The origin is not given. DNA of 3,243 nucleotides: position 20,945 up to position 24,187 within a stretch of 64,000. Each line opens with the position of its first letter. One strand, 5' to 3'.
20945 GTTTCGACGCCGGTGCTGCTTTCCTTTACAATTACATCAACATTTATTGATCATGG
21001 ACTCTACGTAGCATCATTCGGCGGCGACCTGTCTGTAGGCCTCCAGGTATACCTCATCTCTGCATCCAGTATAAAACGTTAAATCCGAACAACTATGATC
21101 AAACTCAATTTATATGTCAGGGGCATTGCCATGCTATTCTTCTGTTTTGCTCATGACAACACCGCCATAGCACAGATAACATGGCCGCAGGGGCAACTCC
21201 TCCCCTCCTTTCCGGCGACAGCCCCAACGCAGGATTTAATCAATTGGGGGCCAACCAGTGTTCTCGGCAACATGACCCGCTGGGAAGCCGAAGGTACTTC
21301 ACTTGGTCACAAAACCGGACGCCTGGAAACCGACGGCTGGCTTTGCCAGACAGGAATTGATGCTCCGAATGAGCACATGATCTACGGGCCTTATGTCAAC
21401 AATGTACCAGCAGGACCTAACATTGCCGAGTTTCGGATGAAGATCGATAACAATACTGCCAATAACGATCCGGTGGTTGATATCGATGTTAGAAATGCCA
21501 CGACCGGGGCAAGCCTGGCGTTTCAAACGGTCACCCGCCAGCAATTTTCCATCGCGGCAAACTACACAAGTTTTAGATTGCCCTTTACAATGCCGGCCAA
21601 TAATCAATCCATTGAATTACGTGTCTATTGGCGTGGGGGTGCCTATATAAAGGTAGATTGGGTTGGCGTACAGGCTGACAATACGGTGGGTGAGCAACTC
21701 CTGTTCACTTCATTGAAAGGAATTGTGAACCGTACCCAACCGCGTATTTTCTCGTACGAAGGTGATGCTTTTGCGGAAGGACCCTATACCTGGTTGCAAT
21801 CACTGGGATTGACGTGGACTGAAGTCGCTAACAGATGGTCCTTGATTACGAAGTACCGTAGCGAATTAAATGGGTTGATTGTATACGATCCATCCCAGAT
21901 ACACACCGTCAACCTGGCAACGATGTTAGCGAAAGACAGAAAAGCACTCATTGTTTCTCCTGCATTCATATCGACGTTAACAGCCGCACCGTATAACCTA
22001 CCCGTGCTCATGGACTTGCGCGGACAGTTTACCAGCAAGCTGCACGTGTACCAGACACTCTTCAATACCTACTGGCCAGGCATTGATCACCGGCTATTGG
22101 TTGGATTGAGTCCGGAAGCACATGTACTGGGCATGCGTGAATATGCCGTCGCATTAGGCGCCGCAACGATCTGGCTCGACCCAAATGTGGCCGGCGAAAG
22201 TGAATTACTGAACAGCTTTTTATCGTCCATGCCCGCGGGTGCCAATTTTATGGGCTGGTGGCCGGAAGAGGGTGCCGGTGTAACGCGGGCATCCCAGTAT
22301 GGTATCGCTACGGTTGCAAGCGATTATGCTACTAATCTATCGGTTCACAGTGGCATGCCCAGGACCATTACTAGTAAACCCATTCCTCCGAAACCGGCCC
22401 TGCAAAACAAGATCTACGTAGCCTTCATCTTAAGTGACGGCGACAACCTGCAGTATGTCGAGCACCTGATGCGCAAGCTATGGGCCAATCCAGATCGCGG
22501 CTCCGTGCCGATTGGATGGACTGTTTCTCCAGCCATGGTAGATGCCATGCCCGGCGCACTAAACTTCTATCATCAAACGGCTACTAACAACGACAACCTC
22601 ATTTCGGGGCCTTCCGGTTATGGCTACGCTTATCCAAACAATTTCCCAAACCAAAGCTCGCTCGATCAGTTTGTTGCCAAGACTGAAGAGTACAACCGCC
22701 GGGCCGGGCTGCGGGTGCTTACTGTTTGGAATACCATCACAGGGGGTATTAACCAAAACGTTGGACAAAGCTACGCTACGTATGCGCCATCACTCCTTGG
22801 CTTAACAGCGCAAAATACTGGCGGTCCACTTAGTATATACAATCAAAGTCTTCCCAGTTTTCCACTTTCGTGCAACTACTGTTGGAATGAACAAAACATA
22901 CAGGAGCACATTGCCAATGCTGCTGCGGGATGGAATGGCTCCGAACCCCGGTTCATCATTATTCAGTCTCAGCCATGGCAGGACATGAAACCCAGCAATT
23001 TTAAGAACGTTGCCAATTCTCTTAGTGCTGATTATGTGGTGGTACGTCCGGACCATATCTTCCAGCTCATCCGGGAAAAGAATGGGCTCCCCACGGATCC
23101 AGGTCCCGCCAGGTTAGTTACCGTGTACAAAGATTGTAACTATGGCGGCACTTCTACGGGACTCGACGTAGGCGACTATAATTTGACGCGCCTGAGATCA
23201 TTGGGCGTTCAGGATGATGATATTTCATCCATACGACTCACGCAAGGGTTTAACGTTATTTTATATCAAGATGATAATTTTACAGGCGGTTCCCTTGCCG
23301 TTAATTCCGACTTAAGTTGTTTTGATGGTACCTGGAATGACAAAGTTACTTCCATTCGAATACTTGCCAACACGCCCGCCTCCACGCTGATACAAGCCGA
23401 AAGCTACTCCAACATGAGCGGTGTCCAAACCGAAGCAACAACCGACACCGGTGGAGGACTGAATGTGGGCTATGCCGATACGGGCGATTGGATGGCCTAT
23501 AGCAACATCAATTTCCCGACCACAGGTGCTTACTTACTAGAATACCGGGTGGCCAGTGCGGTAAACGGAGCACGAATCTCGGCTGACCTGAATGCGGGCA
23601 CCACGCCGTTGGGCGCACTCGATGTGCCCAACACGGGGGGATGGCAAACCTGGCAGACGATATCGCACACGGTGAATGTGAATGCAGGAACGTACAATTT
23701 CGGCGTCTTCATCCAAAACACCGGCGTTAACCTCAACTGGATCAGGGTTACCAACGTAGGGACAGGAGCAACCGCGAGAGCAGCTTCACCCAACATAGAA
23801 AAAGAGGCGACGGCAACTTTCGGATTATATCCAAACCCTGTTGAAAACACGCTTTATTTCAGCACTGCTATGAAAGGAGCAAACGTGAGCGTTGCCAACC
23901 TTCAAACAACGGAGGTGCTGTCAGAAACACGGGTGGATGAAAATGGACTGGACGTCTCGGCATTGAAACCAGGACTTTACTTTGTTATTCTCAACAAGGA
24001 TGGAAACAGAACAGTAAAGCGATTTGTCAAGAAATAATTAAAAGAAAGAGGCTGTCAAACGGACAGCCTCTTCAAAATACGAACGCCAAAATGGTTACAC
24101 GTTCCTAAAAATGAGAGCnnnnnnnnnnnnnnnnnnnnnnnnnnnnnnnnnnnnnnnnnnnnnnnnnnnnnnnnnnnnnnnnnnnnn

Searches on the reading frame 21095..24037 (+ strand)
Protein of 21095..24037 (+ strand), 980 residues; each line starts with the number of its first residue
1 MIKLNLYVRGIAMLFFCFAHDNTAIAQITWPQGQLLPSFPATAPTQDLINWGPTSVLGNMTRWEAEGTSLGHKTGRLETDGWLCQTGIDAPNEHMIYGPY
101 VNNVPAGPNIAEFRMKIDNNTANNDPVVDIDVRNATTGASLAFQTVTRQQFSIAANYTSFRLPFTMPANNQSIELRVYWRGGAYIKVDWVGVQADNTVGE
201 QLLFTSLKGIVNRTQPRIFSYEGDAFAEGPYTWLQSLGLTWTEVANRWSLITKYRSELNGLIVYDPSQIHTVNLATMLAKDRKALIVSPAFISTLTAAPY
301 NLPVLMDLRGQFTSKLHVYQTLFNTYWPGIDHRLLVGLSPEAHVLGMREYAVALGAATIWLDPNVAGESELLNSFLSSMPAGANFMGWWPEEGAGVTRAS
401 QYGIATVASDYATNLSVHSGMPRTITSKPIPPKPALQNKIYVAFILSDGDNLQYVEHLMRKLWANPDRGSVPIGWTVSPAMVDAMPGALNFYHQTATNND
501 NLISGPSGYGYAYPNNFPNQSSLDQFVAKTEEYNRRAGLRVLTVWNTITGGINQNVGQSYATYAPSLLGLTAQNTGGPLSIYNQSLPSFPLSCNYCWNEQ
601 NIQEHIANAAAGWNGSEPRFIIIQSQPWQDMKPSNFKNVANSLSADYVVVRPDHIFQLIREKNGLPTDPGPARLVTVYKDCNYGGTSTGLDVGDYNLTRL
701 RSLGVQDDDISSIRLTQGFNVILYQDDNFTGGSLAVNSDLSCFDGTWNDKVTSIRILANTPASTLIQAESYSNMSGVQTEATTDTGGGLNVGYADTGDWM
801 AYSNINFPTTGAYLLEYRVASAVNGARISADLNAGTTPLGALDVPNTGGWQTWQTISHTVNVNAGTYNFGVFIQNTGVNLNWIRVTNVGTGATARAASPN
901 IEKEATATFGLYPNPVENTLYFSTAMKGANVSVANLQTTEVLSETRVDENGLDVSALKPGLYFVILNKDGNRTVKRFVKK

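Call 98: search_protein_families(library=pfam, proteins=[window:21095-24037:+], max_evalue=0.0001)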
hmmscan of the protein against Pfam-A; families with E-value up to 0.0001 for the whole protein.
window:21095-24037:+ (980 aa): 8 families
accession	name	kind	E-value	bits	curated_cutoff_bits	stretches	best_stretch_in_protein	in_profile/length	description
PF14323.11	GxGYxYP_C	-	2.4e-50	172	27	1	438-660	1-242/242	GxGYxYP putative glycoside hydrolase C-terminal domain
PF03422.21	CBM_6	-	1.5e-33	116.2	28.9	1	767-886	1-124/125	Carbohydrate binding module (family 6)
PF20958.2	GxGYxYP_N_3rd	-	7e-21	74.6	24.4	1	332-420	1-91/91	GxGYxYP third domain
PF18099.7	CBM_35_2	-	7.6e-14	52.2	23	1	778-884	6-111/112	Carbohydrate binding module (family 35)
PF20957.2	GxGYxYP_N_2nd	-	2.9e-10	40.6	24.5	1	259-329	2-67/68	GxGYxYP_N second domain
PF18962.6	Por_Secre_tail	-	9.4e-09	35.9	27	1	911-978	1-74/75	Secretion system C-terminal sorting domain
PF00030.24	Crystall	-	8.1e-06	26.3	25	0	721-758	2-40/82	Beta/Gamma crystallin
PF16216.10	GxGYxYP_N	-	9.5e-05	22.5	23.9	0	194-256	8-72/72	GxGYxYP_N 1st domain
